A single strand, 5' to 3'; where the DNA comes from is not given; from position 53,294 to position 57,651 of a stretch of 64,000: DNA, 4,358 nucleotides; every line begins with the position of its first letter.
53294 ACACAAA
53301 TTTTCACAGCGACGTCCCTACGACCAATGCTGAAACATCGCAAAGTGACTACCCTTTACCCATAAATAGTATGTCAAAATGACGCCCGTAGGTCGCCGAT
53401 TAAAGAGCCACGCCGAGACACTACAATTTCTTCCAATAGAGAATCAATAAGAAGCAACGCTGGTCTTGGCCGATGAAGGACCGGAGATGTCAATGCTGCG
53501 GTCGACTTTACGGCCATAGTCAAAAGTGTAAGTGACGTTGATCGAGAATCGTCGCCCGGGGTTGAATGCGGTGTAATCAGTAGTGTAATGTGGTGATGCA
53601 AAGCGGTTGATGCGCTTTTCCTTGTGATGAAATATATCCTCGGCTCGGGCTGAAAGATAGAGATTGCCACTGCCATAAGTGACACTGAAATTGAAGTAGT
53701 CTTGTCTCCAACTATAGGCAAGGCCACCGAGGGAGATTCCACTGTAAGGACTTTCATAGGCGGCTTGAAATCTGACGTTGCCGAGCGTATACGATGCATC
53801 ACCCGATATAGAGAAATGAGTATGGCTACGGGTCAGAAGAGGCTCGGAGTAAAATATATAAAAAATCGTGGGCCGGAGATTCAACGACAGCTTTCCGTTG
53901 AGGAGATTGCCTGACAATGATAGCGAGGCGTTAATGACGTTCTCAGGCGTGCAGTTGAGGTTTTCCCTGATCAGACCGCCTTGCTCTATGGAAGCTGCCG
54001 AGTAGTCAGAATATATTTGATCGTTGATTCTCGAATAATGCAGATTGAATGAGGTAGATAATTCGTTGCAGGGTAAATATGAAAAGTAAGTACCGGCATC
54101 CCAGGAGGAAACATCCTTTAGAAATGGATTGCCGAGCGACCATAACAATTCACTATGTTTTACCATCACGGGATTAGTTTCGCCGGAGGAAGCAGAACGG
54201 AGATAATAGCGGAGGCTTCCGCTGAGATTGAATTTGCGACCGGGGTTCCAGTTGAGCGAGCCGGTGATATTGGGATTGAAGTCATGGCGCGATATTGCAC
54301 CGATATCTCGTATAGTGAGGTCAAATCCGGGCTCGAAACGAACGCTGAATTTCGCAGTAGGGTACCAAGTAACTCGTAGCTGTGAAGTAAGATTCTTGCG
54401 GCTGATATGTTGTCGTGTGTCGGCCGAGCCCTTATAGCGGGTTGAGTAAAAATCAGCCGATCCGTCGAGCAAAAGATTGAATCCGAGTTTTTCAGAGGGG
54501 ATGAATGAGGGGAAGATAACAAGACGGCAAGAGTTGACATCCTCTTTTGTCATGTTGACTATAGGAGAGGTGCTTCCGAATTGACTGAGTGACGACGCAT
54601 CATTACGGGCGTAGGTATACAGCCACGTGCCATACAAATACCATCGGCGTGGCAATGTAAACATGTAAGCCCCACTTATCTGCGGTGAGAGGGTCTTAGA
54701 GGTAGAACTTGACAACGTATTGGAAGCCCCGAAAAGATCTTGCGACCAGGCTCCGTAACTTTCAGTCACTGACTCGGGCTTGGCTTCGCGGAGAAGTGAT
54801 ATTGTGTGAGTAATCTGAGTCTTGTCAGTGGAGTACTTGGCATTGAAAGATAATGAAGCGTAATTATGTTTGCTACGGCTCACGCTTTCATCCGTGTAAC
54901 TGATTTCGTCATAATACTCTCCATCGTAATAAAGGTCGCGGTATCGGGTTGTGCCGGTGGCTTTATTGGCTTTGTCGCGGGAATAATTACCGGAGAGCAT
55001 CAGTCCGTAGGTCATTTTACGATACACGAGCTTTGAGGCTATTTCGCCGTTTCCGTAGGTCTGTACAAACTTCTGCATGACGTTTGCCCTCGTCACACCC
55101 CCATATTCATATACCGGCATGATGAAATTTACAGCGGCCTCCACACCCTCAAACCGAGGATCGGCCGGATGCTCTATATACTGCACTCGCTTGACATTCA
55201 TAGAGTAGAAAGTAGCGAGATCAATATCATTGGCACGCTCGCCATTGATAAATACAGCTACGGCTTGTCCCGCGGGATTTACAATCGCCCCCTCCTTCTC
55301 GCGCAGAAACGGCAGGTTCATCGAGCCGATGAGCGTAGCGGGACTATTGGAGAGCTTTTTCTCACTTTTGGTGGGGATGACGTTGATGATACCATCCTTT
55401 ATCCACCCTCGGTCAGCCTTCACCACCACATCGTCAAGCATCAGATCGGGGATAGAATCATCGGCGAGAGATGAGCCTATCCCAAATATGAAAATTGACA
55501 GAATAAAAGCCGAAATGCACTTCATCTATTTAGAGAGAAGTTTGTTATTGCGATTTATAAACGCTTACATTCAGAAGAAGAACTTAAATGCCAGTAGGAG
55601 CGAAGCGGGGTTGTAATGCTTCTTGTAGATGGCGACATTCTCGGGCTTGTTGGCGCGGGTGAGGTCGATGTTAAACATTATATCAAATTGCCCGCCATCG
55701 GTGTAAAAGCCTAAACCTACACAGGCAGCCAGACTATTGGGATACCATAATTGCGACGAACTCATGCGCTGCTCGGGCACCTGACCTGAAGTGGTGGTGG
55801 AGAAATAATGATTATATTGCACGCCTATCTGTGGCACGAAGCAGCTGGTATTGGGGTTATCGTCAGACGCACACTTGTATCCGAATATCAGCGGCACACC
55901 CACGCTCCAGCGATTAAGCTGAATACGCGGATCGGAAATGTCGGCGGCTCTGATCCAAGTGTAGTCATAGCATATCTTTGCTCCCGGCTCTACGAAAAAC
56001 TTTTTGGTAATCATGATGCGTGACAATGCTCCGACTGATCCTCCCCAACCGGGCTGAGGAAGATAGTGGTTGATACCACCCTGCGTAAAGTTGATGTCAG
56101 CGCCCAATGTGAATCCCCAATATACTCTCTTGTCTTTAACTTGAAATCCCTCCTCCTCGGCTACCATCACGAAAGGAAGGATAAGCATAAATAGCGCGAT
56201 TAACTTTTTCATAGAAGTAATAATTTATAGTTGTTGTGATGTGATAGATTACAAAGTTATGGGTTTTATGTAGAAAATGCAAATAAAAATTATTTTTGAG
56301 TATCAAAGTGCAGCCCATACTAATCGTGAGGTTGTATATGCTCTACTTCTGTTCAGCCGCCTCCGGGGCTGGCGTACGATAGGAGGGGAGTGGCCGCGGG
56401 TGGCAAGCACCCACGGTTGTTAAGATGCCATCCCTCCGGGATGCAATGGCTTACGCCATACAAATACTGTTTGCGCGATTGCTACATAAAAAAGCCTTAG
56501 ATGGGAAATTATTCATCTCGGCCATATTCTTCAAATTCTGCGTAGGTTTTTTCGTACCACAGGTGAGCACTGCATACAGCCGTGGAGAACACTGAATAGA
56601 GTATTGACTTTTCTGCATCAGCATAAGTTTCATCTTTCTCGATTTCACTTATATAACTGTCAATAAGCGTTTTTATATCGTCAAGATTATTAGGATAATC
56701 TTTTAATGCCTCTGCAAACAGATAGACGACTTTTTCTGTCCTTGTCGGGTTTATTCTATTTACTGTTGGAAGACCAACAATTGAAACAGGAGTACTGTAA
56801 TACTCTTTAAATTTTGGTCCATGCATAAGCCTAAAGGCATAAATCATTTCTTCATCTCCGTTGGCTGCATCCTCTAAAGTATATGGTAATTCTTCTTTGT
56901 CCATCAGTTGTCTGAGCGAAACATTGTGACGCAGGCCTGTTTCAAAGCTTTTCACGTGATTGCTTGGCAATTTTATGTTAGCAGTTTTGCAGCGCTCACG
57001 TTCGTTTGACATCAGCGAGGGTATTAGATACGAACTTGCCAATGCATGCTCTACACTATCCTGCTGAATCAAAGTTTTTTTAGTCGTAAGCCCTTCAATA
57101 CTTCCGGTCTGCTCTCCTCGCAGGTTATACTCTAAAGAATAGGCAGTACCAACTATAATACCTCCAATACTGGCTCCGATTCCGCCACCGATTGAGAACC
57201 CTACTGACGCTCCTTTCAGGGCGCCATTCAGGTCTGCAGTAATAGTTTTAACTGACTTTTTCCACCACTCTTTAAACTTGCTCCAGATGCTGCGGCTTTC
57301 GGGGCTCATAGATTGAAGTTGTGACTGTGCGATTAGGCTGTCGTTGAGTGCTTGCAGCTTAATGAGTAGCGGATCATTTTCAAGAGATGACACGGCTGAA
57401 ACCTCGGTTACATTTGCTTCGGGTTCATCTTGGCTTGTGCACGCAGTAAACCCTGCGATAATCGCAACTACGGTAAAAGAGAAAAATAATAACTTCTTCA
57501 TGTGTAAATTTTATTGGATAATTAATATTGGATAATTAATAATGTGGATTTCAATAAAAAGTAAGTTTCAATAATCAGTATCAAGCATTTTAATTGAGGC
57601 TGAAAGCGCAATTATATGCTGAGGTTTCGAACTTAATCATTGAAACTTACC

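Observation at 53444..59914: Candidate undescribed sensing/effector module: TPR-TM-HTH regulator, operator, small secreted protein, Gly-zipper lipoprotein, two beta-barrels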

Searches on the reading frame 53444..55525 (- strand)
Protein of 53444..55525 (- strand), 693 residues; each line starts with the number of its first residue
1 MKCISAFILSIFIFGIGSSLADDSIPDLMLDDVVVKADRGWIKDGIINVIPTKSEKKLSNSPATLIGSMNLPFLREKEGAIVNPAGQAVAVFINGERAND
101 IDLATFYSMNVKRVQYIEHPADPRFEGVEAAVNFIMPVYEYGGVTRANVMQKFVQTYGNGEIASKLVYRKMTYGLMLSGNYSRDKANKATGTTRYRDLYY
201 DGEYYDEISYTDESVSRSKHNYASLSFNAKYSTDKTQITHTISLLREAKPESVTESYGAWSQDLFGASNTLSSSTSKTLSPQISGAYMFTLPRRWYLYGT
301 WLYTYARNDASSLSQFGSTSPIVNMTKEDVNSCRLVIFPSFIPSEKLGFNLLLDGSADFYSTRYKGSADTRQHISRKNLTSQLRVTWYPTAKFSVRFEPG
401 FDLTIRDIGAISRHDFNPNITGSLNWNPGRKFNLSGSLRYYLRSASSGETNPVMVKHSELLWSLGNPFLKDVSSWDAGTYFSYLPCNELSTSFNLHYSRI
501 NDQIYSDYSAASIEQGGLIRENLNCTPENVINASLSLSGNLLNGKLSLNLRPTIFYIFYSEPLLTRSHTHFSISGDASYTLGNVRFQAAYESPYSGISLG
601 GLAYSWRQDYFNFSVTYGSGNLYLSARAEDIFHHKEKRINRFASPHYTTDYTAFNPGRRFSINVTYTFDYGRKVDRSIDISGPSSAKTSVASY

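Call 5: search_protein_families(library=pfam, proteins=[window:53444-55525:-], max_evalue=1)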
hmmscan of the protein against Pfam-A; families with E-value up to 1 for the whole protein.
window:53444-55525:- (693 aa): 0 families

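Call 6: search_protein_families(library=ncbifam, proteins=[window:53444-55525:-], max_evalue=1)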
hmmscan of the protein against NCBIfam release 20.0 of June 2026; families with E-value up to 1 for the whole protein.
window:53444-55525:- (693 aa): 0 families

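Call 60: find_homologous_proteins(query=window:53444-55525:-)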
Query window:53444-55525:- (693 aa): 104 proteins with E <= 0.001 among 8000 candidates.
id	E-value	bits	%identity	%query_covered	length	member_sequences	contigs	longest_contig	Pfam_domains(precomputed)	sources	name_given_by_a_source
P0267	0.0e+0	1575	100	100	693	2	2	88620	-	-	-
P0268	0.0e+0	1065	68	97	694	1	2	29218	-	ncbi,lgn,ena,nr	ncbi:MAG: hypothetical protein K2L14_07645 [Duncaniella sp.]|nr:hypothetical protein [Duncaniella sp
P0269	5.4e-290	982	62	99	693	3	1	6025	-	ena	-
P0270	6.7e-211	721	48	99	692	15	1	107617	-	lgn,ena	-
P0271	1.9e-209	716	49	100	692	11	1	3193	-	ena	-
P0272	3.1e-205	702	47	99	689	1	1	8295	-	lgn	-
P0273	7.0e-205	701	47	100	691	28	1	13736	-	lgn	-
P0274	4.6e-204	698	47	100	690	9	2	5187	PF14905.13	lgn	-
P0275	3.2e-203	695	48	99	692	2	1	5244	PF14905.13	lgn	-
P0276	1.8e-202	693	46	100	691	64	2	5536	-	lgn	-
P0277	2.1e-199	683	46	99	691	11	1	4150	-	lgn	-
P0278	2.3e-199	682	46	99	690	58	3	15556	-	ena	-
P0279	9.6e-198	677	46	100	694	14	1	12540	PF14905.13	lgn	-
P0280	1.1e-197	677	46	100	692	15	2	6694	PF14905.13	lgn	-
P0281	5.5e-197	675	47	99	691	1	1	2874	PF14905.13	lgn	-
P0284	2.1e-194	666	46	100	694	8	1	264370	-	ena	-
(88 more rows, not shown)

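Call 61: find_encoding_contigs(protein=P0268, flank=9000, max_places=2)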
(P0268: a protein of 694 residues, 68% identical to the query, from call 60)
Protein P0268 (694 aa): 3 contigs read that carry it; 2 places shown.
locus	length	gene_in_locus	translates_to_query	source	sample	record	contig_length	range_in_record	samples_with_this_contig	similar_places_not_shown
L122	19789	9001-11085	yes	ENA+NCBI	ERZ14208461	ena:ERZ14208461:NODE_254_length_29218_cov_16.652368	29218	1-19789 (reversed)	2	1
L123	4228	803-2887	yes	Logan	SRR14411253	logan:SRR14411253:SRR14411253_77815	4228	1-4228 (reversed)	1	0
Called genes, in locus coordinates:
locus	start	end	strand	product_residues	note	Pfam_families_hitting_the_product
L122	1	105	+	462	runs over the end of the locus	PF02878:PGM_PMM_I, PF02879:PGM_PMM_II, PF02880:PGM_PMM_III, PF00408:PGM_PMM_IV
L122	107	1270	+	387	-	PF02670:DXP_reductoisom, PF08436:DXP_redisom_C, PF13288:DXPR_C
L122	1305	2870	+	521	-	PF02163:Peptidase_M50, PF17820:PDZ_6 (faint), PF00595:PDZ (weak), PF13180:PDZ_2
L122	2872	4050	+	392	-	PF17785:PUA_3, PF10672:Methyltrans_SAM, PF03602:Cons_hypoth95 (weak), PF05175:MTS (weak)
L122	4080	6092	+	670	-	PF03571:Peptidase_M49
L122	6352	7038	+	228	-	-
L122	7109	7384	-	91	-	PF00312:Ribosomal_S15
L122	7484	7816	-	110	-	PF01192:RNA_pol_Rpb6 (weak)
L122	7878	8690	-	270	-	PF13525:YfiO, PF13432:TPR_16 (weak)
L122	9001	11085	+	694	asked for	-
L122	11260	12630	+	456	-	PF07690:MFS_1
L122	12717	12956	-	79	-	-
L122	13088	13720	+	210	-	PF00440:TetR_N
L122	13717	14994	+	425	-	-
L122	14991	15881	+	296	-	PF25919:BSH_CusB (faint), PF25917:BSH_RND, PF25973:BSH_CzcB (weak)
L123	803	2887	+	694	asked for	-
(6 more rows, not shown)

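Call 62: find_encoding_contigs(protein=P0270, flank=9000, max_places=1)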
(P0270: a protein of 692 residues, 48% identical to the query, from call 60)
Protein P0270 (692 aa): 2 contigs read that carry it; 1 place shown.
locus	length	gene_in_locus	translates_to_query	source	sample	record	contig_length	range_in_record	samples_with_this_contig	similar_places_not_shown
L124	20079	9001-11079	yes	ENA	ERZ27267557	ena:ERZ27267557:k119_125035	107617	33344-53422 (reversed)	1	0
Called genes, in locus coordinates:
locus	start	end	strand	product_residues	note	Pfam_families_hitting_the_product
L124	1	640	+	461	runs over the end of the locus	PF00924:MS_channel_2nd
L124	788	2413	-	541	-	PF13304:AAA_21 (weak), PF14491:DUF4435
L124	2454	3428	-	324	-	PF00165:HTH_AraC (faint), PF12833:HTH_18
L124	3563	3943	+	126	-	-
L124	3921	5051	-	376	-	PF13439:Glyco_transf_4, PF13579:Glyco_trans_4_4, PF00534:Glycos_transf_1, PF13692:Glyco_trans_1_4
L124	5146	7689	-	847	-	-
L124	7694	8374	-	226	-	PF16344:FecR_C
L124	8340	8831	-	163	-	PF04542:Sigma70_r2 (weak), PF08281:Sigma70_r4_2, PF04545:Sigma70_r4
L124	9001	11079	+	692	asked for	-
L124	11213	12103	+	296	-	PF00160:Pro_isomerase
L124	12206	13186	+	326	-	PF00365:PFK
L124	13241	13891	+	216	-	PF02463:SMC_N (faint), PF00005:ABC_tran, PF13304:AAA_21 (faint)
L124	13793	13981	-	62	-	-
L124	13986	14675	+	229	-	-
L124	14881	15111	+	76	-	PF25160:LdpA_Fe-S-bd (faint), PF00037:Fer4 (weak), PF13237:Fer4_10 (weak), PF14697:Fer4_21 (weak), PF12838:Fer4_7, PF13187:Fer4_9 (weak), PF12837:Fer4_6 (weak), PF00037:Fer4 (weak), +3 more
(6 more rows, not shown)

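Call 63: find_encoding_contigs(protein=P0284, flank=9000, max_places=1)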
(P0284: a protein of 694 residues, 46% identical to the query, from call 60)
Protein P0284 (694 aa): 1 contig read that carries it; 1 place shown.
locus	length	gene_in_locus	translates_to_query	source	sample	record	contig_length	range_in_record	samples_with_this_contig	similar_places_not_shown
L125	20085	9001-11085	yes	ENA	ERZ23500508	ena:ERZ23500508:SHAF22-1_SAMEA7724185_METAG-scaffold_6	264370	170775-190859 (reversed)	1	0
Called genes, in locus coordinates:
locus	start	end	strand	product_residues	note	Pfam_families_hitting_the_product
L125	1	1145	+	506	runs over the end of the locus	PF01943:Polysacc_synt, PF13440:Polysacc_synt_3 (weak)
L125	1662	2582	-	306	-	-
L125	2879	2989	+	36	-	-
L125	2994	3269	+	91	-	-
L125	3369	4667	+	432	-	PF04055:Radical_SAM, PF13353:Fer4_12 (weak)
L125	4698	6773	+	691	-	-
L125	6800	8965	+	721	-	PF03412:Peptidase_C39, PF00664:ABC_membrane, PF00005:ABC_tran, PF02463:SMC_N (weak)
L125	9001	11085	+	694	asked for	-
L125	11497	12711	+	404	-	PF07690:MFS_1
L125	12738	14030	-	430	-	PF00328:His_Phos_2 (weak)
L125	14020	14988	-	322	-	PF04055:Radical_SAM, PF06968:BATS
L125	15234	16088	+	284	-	PF10418:DHODB_Fe-S_bind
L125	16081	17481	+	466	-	PF14691:Fer4_20, PF02826:2-Hacid_dh_C (faint), PF00890:FAD_binding_2 (weak), PF01266:DAO (weak), PF07992:Pyr_redox_2, PF13450:NAD_binding_8, PF13738:Pyr_redox_3 (weak), PF00070:Pyr_redox, +5 more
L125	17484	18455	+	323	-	PF00480:ROK, PF02685:Glucokinase (faint)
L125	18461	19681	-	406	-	PF01136:Peptidase_U32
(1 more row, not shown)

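Call 107: search_protein_families(library=padloc, proteins=[window:53444-55525:-], max_evalue=0.01)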
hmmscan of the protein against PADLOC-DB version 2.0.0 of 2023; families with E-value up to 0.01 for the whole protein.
window:53444-55525:- (693 aa): 0 families

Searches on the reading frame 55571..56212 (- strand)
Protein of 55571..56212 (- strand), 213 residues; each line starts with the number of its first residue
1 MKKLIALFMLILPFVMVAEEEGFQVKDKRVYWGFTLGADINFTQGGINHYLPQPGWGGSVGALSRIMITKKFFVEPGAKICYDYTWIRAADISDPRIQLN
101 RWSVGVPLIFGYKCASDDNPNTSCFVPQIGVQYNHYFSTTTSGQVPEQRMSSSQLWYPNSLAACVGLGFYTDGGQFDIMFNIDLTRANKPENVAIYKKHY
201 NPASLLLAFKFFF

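Call 5: search_protein_families(library=pfam, proteins=[window:55571-56212:-], max_evalue=1)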
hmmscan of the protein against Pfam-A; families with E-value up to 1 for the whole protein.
window:55571-56212:- (213 aa): 0 families

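Call 6: search_protein_families(library=ncbifam, proteins=[window:55571-56212:-], max_evalue=1)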
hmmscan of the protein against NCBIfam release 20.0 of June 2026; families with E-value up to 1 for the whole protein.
window:55571-56212:- (213 aa): 1 family
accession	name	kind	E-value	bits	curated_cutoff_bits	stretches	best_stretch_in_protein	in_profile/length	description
NF049866.1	outer_TDE1717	subfamily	0.01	15.8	135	1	1-168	1-156/210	TDE1717 family outer membrane beta-barrel protein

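Call 107: search_protein_families(library=padloc, proteins=[window:55571-56212:-], max_evalue=0.01)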
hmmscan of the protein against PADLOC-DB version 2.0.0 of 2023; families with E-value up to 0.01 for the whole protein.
window:55571-56212:- (213 aa): 0 families

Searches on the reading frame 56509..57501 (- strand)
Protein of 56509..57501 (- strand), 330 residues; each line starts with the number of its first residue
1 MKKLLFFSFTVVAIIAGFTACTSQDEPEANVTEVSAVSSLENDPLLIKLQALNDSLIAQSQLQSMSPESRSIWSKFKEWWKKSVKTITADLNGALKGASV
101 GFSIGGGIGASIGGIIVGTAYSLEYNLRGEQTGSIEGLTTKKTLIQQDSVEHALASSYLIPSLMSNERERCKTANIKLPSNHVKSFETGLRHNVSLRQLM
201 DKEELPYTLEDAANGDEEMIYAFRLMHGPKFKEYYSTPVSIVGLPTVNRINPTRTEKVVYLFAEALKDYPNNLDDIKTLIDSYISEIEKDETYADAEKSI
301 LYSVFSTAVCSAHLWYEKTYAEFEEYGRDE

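Call 5: search_protein_families(library=pfam, proteins=[window:56509-57501:-], max_evalue=1)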
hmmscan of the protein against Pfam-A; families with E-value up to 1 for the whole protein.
window:56509-57501:- (330 aa): 2 families
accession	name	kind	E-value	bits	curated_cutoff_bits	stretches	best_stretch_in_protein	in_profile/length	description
PF10247.14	Romo1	-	0.1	13.5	27.6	1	98-131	6-38/66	Reactive mitochondrial oxygen species modulator 1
PF17508.7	MccV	-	0.6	11.1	27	1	97-134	28-65/104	Microcin V bacteriocin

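Call 6: search_protein_families(library=ncbifam, proteins=[window:56509-57501:-], max_evalue=1)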
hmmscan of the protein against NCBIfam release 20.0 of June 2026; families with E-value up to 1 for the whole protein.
window:56509-57501:- (330 aa): 2 families
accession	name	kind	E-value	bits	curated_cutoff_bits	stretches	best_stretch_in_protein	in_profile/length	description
NF050142.1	PG1828_fam_lipo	equivalog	0.00024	21.8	50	1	1-38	1-36/59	PG1828 family lipoprotein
NF053677.1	Desat2ChcC2Cyan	equivalog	0.067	11.5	900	1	78-130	220-272/558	4-oxocyclohex-2-ene-1-carboxylate 5-dehydrogenase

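Call 36: find_homologous_proteins(query=window:56509-57501:-)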
Query window:56509-57501:- (330 aa): 1 proteins with E <= 0.001 among 2994 candidates.
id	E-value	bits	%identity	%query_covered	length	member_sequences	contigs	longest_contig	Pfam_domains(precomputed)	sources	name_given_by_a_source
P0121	1.6e-214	729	100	100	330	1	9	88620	-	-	-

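Call 43: search_protein_representatives(protein=window:56509-57501:-)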
Query: 330 residues. Proteins with E-value up to 0.001 (for the whole library): 146; up to 1e-10: 23; up to 1e-30: 6. The best 146 are listed.
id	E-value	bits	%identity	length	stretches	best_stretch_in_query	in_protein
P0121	5.2e-215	728.6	100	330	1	1-330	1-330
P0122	1.2e-64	234.8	42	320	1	1-319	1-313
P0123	6.6e-54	199.6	40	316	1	18-324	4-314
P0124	2.7e-51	191.0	38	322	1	1-317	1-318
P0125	9.1e-46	172.8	38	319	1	1-319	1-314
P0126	7.8e-36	140.2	36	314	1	5-316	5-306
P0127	2.3e-30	122.2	34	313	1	1-316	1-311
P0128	8.8e-26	107.2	33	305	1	18-318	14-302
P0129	2.7e-24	102.3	28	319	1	1-316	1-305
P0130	5.5e-23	98.0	29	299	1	11-318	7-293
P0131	2.1e-22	96.1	31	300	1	5-317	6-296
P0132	9.4e-22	94.0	34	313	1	44-317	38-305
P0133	1.4e-18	83.5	32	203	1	145-317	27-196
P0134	3.0e-18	82.5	30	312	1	1-316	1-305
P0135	6.7e-18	81.3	29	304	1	1-316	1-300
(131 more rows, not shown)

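Call 44: predict_structure(protein=window:56509-57501:-)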
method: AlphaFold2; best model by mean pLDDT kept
length: 330 residues; sequences in the alignment: 1
mean_pLDDT: 35.9   pTM: 0.26
mean pLDDT of the five models: 35.9, 35.3, 32.2, 31.7, 30.5
residues with pLDDT >= 90: 0; 70-90: 0; 50-70: 17; < 50: 313
segments of 3 or more residues with pLDDT < 50: 1-64, 83-277, 289-330
pLDDT, mean of each block of 10 residues (from residue 1): 27 30 29 33 41 43 49 51 47 38 31 33 34 30 27 29 35 35 33 30 35 32 31 27 30 34 38 47 49 41 44 39 36
secondary structure, 60 per line:
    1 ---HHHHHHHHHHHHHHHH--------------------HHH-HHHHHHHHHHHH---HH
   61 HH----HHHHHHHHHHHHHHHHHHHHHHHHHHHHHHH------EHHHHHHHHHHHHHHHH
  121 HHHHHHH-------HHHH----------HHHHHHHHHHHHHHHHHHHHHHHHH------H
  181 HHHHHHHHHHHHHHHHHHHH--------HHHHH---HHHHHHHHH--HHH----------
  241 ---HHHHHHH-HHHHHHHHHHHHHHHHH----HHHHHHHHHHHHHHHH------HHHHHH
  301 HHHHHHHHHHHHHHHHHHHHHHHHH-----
elements in order: H4-19 H44-55 H59-62 H67-97 H105-127 H135-138 H149-173 H180-200 H209-213 H217-225 H244-250 H252-268 H273-288 H295-325

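Call 89: predict_structure(alignment_id=A4)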
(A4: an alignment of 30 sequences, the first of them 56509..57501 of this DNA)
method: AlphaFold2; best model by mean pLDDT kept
length: 330 residues; sequences in the alignment: 30
mean_pLDDT: 85.2   pTM: 0.81
mean pLDDT of the five models: 85.2, 83.9, 83.9, 82.7, 82.0
residues with pLDDT >= 90: 196; 70-90: 74; 50-70: 51; < 50: 9
segments of 3 or more residues with pLDDT < 50: 30-34, 136-138
pLDDT, mean of each block of 10 residues (from residue 1): 68 68 53 59 96 96 77 81 90 93 89 94 85 51 81 97 97 95 95 97 95 89 91 82 59 92 94 94 98 94 97 92 74
secondary structure, 60 per line:
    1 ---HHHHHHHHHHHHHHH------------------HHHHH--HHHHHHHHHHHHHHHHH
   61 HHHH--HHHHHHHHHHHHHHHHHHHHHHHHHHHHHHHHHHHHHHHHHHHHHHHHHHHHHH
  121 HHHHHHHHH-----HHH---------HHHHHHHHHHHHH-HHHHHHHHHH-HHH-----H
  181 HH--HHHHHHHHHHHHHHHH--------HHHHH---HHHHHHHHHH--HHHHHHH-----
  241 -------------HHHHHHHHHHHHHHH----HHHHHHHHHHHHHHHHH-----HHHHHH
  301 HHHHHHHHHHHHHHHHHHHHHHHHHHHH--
elements in order: H4-18 H37-41 H44-64 H67-129 H147-159 H161-170 H185-200 H209-213 H217-226 H229-235 H254-268 H273-289 H295-328

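Call 91: fold_search(model_id=the predicted structure, library=pdb)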
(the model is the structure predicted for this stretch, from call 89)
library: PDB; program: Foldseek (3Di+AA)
matches with E <= 10: 377; with E <= 0.001: 0
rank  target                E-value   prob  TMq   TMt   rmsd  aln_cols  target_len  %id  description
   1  4wd7_E                2.7e-01  0.16  0.13  0.16  21.3       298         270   12  Crystal structure of a bacterial Bestrophin homolog from Klebsiella pneumoniae by Zn-SAD phasing (released 2014-10-01)
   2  7z6n_A                3.5e-01  0.18  0.16  0.18  17.4       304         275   10  Crystal structure of Zn2+-transporter BbZIP in a metal-stripped state (released 2022-08-10)
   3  8xft_A                4.5e-01  0.13  0.15  0.09  19.7       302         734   12  LGR4-RSPO2-ZNRF3(1:1:1) (released 2024-12-04)
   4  7z6n_B                4.5e-01  0.09  0.11  0.13  19.6       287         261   13  Crystal structure of Zn2+-transporter BbZIP in a metal-stripped state (released 2022-08-10)
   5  7e14_R                5.4e-01  0.12  0.16  0.15  17.6       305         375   12  Compound2_GLP-1R_OWL833_Gs complex structure (released 2021-07-07)
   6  6c3i_B                5.4e-01  0.08  0.13  0.11  22.0       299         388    9  Crystal structure of the Deinococcus radiodurans Nramp/MntH divalent transition metal transporter G45R mutant in an in (released 2019-02-13)
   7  8t3o_R                5.9e-01  0.08  0.13  0.14  21.9       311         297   10  Cryo-EM structure of the TUG-891 bound FFA4-Gq complex (released 2024-01-17)
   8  7z6m                  6.1e-01  0.18  0.19  0.24  19.8       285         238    9  Crystal structure of Zn2+-transporter BbZIP in a cadmium bound state (released 2022-08-10)
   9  6ivn_E                7.0e-01  0.10  0.13  0.16  22.7       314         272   11  Crystal structure of a membrane protein G264A (released 2019-11-06)
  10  6ibb_A                7.3e-01  0.09  0.15  0.15  21.1       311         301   12  Crystal structure of the rat isoform of the succinate receptor SUCNR1 (GPR91) in complex with a nanobody (released 2019-08-14)
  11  6iv3_A                7.6e-01  0.11  0.13  0.15  21.9       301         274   13  Crystal structure of a bacterial Bestrophin homolog from Klebsiella pneumoniae with a mutation W252A (released 2019-11-13)
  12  8czj_A                7.9e-01  0.13  0.16  0.18  17.2       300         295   12  A bacteria Zrt/Irt-like protein in the apo state (released 2023-02-22)
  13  6ivm_C                7.9e-01  0.11  0.13  0.16  21.9       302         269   12  Crystal structure of a membrane protein P143A (released 2019-11-06)
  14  7td0_R                7.9e-01  0.11  0.16  0.17  21.3       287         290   10  Lysophosphatidic acid receptor 1-Gi complex bound to LPA (released 2022-02-09)
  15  8e60                  7.9e-01  0.07  0.14  0.12  21.3       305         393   10  X-ray structure of the Deinococcus radiodurans Nramp/MntH divalent transition metal transporter WT in an occluded, manga (released 2023-05-03)
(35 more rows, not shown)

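Call 96: fold_search(model_id=the predicted structure, library=viral)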
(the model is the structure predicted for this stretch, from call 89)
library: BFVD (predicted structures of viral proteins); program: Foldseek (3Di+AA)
matches with E <= 10: 262; with E <= 0.001: 0
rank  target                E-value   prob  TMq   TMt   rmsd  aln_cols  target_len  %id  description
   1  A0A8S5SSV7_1          4.5e-01  0.09  0.14  0.08  26.6       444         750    9  Minor tail protein [Myoviridae sp. ctfyA6]
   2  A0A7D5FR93            4.7e-01  0.13  0.15  0.13  20.4       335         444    9  Tape measure protein [Gordonia phage Magel]
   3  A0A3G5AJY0            5.4e-01  0.08  0.13  0.08  25.5       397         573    8  Uncharacterized protein [Sylvanvirus sp.]
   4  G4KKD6                5.9e-01  0.10  0.15  0.16  17.8       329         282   10  (no name in the UniProt tables at hand)
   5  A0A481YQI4            5.9e-01  0.08  0.15  0.12  24.6       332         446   11  Transmembrane amino acid transporter protein [Marseillevirus LCMAC101]
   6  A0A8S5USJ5            7.0e-01  0.11  0.16  0.17  18.8       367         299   11  Uncharacterized protein [Myoviridae sp. ctijX18]
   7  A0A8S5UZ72            7.6e-01  0.04  0.10  0.06  32.9       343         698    7  Spherulation-specific family 4 [Siphoviridae sp. ctPNJ4]
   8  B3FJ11                8.6e-01  0.09  0.14  0.11  24.8       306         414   11  Virion structural protein [Pseudomonas phage 201phi2-1]
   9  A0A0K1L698            8.6e-01  0.08  0.14  0.13  19.7       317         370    9  ORF_082R [Scale drop disease virus]
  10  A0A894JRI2            8.6e-01  0.06  0.10  0.10  24.7       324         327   10  (no name in the UniProt tables at hand)
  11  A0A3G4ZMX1            9.8e-01  0.08  0.14  0.17  23.4       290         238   10  Uncharacterized protein [Terrestrivirus sp.]
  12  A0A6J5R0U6            1.1e+00  0.15  0.17  0.08  19.1       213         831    9  DNA-directed RNA polymerase [uncultured Caudovirales phage]
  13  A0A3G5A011            1.1e+00  0.08  0.16  0.17  21.7       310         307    9  G-protein coupled receptors family 1 profile domain-containing protein [Harvfovirus sp.]
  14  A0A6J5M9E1            1.1e+00  0.07  0.14  0.08  17.6       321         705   10  Uncharacterized protein [uncultured Caudovirales phage]
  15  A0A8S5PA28            1.1e+00  0.05  0.13  0.05  24.1       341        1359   10  Minor tail protein [Siphoviridae sp. ctpoI7]
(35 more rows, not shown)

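Call 107: search_protein_families(library=padloc, proteins=[window:56509-57501:-], max_evalue=0.01)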
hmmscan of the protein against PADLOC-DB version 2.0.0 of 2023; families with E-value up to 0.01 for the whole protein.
window:56509-57501:- (330 aa): 0 families
